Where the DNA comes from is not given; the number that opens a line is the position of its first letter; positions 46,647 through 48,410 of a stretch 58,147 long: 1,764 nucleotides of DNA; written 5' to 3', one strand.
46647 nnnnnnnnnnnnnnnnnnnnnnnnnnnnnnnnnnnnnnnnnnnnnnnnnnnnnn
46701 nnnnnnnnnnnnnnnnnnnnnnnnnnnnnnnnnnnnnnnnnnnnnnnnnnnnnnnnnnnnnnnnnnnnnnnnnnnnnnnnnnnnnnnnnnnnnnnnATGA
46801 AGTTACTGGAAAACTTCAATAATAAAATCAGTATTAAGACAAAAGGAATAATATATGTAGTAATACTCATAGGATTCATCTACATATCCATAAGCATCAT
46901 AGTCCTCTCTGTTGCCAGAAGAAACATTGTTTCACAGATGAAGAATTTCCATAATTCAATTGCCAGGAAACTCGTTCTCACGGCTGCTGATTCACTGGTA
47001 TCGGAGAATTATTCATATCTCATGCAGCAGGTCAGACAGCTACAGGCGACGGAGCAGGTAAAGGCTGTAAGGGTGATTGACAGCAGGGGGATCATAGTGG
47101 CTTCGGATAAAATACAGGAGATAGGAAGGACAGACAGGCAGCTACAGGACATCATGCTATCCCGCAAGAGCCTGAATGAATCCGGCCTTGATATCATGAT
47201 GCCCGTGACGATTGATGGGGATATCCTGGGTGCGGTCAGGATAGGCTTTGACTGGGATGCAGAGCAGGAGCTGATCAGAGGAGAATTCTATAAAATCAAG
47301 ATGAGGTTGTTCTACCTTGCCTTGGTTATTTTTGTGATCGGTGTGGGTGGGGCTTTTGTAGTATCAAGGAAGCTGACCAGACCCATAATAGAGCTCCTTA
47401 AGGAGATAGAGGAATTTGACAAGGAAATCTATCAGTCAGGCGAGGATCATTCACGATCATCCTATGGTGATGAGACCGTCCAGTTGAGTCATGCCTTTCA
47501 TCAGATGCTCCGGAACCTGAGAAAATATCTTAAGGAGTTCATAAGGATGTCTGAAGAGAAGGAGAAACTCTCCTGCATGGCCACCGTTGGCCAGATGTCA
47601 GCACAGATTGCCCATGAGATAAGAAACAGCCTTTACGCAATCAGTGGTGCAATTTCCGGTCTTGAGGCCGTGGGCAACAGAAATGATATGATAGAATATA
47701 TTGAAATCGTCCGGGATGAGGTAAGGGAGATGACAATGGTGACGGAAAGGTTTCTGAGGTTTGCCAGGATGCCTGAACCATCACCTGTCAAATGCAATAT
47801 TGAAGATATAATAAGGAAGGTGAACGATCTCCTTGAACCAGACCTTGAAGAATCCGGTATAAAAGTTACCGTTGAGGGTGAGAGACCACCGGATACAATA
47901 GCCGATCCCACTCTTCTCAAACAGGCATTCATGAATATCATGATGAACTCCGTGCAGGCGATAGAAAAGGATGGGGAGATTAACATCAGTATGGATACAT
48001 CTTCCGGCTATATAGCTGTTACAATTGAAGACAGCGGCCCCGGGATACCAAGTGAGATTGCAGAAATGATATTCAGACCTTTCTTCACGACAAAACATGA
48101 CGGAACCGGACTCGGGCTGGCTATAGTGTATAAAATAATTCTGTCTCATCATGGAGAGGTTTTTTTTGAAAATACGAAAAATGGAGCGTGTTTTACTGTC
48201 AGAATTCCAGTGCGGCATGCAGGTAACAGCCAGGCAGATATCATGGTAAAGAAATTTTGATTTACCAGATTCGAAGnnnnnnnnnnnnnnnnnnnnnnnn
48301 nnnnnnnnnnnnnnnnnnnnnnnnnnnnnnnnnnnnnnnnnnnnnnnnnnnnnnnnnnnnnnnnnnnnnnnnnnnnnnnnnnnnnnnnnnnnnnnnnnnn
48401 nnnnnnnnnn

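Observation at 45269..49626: Split three-component sensor (tandem PhnD-type binding protein, HAMP kinase, sigma54 activator) between soxB and a YeeE-TusA operon: candidate sulfur-oxyanion switch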

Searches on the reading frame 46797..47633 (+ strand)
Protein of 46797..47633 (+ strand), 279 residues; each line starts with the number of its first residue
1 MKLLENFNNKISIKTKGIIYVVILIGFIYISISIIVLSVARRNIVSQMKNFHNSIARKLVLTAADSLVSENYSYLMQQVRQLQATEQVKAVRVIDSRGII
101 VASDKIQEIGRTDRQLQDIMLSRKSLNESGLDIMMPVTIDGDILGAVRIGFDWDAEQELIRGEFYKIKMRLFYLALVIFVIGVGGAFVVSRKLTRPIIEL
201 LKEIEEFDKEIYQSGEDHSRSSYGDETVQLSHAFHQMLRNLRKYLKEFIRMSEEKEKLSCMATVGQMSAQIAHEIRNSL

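Call 28: find_homologous_proteins(query=window:46797-47633:+, max_evalue=0.001)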
Query seq(279 aa) (279 aa): 20 proteins with E <= 0.001 among 1295 candidates.
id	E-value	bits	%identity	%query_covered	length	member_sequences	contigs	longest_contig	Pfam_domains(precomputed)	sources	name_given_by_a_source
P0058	5.1e-168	575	99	100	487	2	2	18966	PF02518.32,PF00512.32,PF17203.11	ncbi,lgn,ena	-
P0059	1.5e-91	324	55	100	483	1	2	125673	PF02518.32,PF00512.32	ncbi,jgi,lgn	-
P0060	8.6e-91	322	54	100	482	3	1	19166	PF02518.32,PF00512.32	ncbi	-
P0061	7.8e-90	319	54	100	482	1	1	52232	PF02518.32,PF00512.32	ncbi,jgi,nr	ncbi:MAG: hypothetical protein GXP58_07715 [Deltaproteobacteria bacterium]|nr:hypothetical protein [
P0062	7.0e-86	306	52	100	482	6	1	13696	PF02518.32,PF00512.32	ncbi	-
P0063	2.3e-85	304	52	99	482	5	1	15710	PF02518.32,PF00512.32,PF17203.11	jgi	-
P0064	1.4e-84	302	52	100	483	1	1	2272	PF02518.32,PF00512.32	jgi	-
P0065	1.4e-84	302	52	100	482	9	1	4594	PF02518.32,PF00512.32,PF17203.11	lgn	-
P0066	1.9e-83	298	49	100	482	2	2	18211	PF02518.32,PF00512.32,PF17203.11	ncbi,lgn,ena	-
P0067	2.6e-83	297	51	100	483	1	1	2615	PF02518.32,PF00512.32,PF17203.11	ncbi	-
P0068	2.5e-81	291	52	99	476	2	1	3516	PF02518.32,PF00512.32,PF17203.11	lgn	-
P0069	4.2e-81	290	51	100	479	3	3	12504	PF02518.32,PF00512.32,PF17203.11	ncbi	-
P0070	4.5e-81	290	52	100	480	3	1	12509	PF02518.32,PF00512.32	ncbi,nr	ncbi:MAG TPA: hypothetical protein ENK33_11055 [Desulfobacterales bacterium]|nr:hypothetical protein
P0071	3.8e-80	287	51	100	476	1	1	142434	PF02518.32,PF00512.32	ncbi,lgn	ncbi:ATP-binding protein [Desulfobacterota bacterium M19]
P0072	8.8e-80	286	54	92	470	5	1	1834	PF02518.32,PF00512.32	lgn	-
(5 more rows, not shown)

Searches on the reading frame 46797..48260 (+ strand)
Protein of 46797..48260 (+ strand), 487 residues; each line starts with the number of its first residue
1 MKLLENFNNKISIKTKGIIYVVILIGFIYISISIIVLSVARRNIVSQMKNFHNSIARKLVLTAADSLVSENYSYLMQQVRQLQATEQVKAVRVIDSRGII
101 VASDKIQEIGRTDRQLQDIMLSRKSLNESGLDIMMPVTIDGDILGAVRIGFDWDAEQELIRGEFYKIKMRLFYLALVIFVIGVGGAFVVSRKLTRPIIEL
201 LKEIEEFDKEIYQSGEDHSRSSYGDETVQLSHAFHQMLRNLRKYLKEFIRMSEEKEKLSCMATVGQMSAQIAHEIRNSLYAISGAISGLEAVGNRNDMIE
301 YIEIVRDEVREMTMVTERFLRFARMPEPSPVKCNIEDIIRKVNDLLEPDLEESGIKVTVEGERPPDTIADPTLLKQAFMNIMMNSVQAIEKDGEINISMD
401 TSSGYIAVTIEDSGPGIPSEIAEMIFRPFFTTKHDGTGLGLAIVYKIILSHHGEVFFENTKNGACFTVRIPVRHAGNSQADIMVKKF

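Call 3: search_protein_families(library=pfam, proteins=[window:46797-48260:+], max_evalue=0.01)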
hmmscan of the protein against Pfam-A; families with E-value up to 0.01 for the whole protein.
window:46797-48260:+ (487 aa): 7 families
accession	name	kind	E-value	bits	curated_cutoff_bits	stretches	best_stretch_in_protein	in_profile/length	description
PF02518.31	HATPase_c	-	6.5e-23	81.7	26.4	1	370-473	2-110/111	Histidine kinase-, DNA gyrase B-, and HSP90-like ATPase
PF00512.31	HisKA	-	4.1e-09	36.8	26.9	1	265-326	3-64/66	His Kinase A (phospho-acceptor) domain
PF17203.10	sCache_3_2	-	8.6e-08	32.8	28.4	1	40-161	6-136/140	Single cache domain 3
PF13581.12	HATPase_c_2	-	0.00052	20.5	27.4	1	384-448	46-109/127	Histidine kinase-like ATPase domain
PF14501.12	HATPase_c_5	-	0.00059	20.2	22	1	376-470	8-101/102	GHKL domain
PF00672.30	HAMP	-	0.0049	17.6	25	0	189-242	2-52/53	HAMP domain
PF20990.2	DUF2207_C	-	0.0098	16.1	33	0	9-209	132-208/247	Predicted membrane protein (DUF2207) C-terminal domain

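Call 4: search_protein_families(library=ncbifam, proteins=[window:46797-48260:+], max_evalue=0.01)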
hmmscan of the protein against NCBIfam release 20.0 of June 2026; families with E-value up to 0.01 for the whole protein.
window:46797-48260:+ (487 aa): 79 families (the best 25 are shown)
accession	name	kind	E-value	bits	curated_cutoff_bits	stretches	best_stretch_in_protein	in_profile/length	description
NF008468.0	PRK11360.1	equivalog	5e-62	210.1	646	2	249-478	381-614/616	two-component system sensor histidine kinase AtoS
NF007688.0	PRK10364.1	equivalog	7.8e-40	137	479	1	233-474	215-453/460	two-component system sensor histidine kinase ZraS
NF008312.0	PRK11100.1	equivalog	3.2e-35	121.9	356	1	129-472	146-474/477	two-component system sensor histidine kinase CreC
NF010411.0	PRK13837.1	equivalog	7.8e-32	110.2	647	1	258-480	444-683/828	two-component system VirA-like sensor kinase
NF053867.1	SprKinKinDBac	equivalog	2.5e-30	105.4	775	1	250-474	275-499/500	sporulation kinase KinD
NF047497.1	HK_LIC_12097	equivalog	3.5e-30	105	500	1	251-472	137-366/367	LIC_12097 family sensor histidine kinase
NF047496.1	HK_LIC11548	equivalog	9.8e-29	100.5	750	1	165-472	271-589/589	LIC_11548 family sensor histidine kinase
NF033092.0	HK_WalK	equivalog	3.7e-28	98.5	725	2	269-471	377-593/594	cell wall metabolism sensor histidine kinase WalK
NF046044.1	PnpS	equivalog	1.6e-26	93.2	400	1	269-471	175-390/390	two-component system histidine kinase PnpS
NF006800.0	PRK09303.1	equivalog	3e-25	89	342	1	233-474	119-379/383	histidine kinase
NF012226.0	AdeS_HK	equivalog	8.7e-25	87.6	500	1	145-471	33-352/353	two-component sensor histidine kinase AdeS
TIGR02966.1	phoR_proteo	equivalog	1.2e-23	83.7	334.2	1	269-470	119-333/333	phosphate regulon sensor histidine kinase PhoR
TIGR01386.1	cztS_silS_copS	subfamily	1.5e-23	83.5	292.55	1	169-471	164-457/457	heavy metal sensor histidine kinase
NF038348.1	T2SS_HK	subfamily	1.5e-23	83.1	450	1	369-473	467-574/574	histidine kinase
NF008293.1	PRK11073.1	equivalog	2.4e-23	82.9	240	1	245-473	111-348/349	nitrogen regulation protein NR(II)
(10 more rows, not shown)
